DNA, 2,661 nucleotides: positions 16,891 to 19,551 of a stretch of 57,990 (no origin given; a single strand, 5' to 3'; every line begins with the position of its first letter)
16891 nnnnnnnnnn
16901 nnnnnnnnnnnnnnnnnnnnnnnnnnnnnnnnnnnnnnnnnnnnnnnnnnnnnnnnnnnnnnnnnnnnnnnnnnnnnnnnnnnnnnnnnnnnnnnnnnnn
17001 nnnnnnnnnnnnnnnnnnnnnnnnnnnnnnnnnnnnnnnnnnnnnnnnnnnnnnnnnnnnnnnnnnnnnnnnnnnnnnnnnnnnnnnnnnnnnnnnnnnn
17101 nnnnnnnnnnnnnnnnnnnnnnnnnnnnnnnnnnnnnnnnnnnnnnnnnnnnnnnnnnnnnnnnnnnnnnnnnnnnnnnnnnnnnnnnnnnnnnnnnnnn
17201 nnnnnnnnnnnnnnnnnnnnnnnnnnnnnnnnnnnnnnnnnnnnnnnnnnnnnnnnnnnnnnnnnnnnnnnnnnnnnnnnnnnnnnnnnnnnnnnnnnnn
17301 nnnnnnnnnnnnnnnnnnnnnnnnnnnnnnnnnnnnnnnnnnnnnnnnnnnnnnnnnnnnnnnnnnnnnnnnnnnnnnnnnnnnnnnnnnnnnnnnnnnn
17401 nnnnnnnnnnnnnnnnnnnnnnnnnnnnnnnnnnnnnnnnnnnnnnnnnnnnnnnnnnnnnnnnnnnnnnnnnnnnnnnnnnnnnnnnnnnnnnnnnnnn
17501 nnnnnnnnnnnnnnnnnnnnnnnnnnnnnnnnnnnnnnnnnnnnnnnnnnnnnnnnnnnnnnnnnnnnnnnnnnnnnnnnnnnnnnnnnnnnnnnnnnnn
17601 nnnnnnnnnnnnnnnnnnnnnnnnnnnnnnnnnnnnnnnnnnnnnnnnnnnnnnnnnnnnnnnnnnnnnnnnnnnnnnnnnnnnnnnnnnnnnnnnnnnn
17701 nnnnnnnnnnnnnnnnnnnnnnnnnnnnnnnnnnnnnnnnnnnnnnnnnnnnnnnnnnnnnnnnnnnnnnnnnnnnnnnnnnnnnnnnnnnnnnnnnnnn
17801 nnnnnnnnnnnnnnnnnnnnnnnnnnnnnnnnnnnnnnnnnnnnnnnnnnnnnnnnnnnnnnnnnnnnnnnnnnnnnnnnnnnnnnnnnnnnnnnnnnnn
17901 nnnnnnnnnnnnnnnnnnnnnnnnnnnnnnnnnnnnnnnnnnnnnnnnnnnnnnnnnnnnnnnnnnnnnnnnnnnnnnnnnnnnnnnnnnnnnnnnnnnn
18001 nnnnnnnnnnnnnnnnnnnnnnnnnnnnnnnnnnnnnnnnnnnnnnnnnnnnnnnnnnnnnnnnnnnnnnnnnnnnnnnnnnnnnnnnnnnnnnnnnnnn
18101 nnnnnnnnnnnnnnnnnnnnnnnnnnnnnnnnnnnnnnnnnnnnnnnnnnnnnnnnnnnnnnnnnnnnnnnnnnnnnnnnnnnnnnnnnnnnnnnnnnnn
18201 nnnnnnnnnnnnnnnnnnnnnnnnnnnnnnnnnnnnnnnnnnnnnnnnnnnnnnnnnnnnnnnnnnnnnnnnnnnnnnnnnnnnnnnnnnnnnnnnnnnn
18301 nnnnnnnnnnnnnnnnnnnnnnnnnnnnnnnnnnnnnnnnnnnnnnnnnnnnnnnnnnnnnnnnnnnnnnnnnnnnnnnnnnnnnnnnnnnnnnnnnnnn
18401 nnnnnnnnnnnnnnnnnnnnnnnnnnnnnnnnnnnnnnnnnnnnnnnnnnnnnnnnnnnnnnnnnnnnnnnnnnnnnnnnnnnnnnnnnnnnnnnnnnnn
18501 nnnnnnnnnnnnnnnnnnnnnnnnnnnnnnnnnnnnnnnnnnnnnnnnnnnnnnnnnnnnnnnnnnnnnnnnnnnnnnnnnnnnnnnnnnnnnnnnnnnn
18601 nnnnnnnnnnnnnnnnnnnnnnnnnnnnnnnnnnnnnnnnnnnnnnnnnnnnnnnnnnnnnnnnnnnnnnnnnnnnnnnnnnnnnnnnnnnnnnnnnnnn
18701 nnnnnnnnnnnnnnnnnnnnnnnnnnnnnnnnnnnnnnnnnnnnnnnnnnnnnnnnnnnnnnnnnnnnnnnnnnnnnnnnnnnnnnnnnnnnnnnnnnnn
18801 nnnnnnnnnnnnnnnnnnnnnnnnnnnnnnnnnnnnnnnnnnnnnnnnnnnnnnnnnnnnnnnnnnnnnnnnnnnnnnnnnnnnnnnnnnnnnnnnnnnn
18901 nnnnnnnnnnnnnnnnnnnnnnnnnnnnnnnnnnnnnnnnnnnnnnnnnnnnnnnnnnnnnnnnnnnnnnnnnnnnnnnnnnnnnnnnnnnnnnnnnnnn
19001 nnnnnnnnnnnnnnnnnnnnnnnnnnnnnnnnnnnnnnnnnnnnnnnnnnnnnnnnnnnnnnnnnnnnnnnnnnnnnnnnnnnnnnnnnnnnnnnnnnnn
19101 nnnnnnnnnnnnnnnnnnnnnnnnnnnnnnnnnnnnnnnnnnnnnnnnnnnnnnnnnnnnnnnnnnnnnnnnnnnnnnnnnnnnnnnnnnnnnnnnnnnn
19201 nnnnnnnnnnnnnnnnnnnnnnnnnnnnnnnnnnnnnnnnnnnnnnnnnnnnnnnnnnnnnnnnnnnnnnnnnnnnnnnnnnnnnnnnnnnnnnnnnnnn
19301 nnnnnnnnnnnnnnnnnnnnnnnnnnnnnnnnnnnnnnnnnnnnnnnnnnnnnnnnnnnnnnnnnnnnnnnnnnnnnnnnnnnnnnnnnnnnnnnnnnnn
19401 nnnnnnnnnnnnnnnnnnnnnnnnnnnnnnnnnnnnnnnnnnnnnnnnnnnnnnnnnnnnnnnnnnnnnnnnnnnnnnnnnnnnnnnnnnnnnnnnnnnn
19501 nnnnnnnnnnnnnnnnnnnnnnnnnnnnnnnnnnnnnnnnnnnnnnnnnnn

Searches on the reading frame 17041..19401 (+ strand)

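Call 69: search_protein_families(library=pfam, proteins=[window:17041-19401:+], max_evalue=0.001)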
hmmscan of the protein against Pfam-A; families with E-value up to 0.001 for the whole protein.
window:17041-19401:+ (786 aa): 6 families
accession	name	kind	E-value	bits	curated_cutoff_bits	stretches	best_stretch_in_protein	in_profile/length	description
PF17764.6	PriA_3primeBD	-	4.2e-27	94.3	22.7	1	4-99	1-96/96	3'DNA-binding domain (3'BD)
PF00270.35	DEAD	-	2.2e-20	73.5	26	1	247-395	16-162/167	DEAD/DEAH box helicase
PF04851.21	ResIII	-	4.9e-15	56.2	22.5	1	193-393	3-163/164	Type III restriction enzyme, res subunit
PF18074.6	PriA_C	-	7.1e-14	52.8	26.9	1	671-782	1-95/95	Primosomal protein N C-terminal domain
PF00271.37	Helicase_C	-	2.1e-13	50.9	23.5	1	520-626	16-108/110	Helicase conserved C-terminal domain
PF18319.7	Zn_ribbon_PriA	-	7.2e-10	39.1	26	1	482-508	1-27/27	PriA DNA helicase Cys-rich region (CRR) domain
